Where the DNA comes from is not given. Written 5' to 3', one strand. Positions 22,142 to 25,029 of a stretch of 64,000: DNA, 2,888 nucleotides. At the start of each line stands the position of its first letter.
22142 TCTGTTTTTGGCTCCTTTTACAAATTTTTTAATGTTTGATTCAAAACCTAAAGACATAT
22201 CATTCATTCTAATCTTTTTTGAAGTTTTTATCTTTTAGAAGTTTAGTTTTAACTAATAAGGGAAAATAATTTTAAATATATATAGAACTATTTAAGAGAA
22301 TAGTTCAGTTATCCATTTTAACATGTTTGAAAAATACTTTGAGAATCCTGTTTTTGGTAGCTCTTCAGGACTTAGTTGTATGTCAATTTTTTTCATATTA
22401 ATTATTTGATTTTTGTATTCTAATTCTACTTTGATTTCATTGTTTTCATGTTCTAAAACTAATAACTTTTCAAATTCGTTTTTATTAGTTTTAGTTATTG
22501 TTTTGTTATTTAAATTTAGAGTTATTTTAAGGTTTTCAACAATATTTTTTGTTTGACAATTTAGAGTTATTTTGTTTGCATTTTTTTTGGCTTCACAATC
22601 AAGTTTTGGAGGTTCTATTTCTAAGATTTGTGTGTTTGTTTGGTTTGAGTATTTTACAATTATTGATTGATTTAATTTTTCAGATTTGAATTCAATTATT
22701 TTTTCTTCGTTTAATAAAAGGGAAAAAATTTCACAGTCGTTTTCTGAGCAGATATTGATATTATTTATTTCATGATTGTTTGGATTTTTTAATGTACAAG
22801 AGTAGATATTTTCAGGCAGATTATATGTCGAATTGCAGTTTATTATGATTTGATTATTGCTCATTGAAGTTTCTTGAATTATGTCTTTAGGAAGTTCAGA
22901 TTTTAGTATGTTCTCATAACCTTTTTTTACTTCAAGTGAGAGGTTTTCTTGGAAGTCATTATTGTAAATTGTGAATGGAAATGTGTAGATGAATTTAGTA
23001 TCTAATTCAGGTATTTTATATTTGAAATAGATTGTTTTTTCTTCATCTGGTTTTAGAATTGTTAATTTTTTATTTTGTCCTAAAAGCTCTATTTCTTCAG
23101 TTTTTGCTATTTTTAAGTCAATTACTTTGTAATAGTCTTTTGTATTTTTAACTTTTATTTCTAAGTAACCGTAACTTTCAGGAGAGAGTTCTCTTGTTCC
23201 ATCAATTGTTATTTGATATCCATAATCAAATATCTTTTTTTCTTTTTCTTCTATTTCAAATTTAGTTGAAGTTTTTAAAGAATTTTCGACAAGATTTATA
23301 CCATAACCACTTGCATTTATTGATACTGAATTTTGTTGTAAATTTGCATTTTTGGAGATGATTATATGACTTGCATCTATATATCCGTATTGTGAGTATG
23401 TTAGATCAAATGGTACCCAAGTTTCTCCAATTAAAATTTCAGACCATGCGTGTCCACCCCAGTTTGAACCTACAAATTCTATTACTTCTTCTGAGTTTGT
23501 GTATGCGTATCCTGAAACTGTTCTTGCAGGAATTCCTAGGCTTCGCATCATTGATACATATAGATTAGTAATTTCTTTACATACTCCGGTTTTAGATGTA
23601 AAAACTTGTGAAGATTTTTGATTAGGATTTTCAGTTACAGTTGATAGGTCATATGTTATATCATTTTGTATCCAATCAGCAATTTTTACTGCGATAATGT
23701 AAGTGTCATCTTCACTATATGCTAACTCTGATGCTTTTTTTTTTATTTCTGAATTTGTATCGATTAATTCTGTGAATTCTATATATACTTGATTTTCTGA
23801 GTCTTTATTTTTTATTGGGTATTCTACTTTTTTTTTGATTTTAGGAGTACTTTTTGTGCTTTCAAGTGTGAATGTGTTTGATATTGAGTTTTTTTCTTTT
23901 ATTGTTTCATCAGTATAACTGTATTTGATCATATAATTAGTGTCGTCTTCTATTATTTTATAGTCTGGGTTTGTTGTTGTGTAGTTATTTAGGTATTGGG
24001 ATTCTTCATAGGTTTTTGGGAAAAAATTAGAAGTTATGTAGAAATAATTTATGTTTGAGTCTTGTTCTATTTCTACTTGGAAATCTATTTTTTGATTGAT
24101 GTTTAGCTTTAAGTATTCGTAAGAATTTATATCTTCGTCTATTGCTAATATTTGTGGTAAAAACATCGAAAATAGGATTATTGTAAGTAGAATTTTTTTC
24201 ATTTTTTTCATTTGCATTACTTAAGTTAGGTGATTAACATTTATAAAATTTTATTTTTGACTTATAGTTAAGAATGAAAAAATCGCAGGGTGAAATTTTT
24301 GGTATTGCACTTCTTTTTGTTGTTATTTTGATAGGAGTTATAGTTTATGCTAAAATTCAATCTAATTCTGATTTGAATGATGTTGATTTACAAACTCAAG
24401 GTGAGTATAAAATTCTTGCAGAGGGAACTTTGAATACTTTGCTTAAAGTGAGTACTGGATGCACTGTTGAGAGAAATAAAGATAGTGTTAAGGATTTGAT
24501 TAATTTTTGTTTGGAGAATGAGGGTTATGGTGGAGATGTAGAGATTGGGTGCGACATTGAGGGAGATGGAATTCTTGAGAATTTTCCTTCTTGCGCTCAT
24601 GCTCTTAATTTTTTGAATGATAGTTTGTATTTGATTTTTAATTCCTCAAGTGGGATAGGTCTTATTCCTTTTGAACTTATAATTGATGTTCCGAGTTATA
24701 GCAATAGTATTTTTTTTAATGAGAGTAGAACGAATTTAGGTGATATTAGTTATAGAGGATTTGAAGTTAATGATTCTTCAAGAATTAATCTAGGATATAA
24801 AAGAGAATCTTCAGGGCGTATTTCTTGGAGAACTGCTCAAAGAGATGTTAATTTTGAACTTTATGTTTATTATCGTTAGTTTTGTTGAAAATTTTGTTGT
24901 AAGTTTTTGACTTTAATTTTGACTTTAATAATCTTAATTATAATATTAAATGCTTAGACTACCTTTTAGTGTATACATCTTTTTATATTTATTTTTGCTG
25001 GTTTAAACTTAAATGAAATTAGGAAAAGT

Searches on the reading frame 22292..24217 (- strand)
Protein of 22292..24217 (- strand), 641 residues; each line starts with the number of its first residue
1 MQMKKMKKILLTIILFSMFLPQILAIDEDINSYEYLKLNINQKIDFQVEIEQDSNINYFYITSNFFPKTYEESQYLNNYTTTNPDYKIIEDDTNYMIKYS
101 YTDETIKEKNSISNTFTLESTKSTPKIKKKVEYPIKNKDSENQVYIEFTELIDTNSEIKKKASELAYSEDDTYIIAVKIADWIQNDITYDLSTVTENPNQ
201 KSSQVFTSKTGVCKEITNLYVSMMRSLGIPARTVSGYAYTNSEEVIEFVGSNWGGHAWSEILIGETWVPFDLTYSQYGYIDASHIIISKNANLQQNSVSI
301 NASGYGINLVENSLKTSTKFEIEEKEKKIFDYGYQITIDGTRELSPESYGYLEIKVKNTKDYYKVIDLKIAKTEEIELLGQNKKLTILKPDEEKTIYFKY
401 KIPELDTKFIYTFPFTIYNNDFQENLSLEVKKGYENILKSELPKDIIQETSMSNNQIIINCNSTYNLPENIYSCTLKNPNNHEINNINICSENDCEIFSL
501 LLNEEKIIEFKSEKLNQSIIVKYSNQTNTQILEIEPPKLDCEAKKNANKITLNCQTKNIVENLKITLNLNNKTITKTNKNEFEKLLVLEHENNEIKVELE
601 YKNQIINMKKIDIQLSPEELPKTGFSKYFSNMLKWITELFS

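Call 62: search_protein_families(library=pfam, proteins=[window:22292-24217:-], max_evalue=0.001)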
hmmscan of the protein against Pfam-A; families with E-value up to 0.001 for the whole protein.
window:22292-24217:- (641 aa): 1 family
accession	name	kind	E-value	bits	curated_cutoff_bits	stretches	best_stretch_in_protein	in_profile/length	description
PF01841.26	Transglut_core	-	2.7e-25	89.2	23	1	162-271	4-107/108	Transglutaminase-like superfamily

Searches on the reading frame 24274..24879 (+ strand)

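Call 62: search_protein_families(library=pfam, proteins=[window:24274-24879:+], max_evalue=0.001)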
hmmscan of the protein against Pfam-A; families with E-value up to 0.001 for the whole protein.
window:24274-24879:+ (201 aa): 0 families

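Call 73: search_protein_families(library=pfam, proteins=[window:24274-24879:+], max_evalue=0.1)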
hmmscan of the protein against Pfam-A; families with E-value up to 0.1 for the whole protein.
window:24274-24879:+ (201 aa): 1 family
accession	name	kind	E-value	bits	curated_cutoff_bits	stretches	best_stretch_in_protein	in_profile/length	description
PF12159.13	DUF3593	-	0.077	13.5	25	0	9-39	33-63/88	Protein of unknown function (DUF3593)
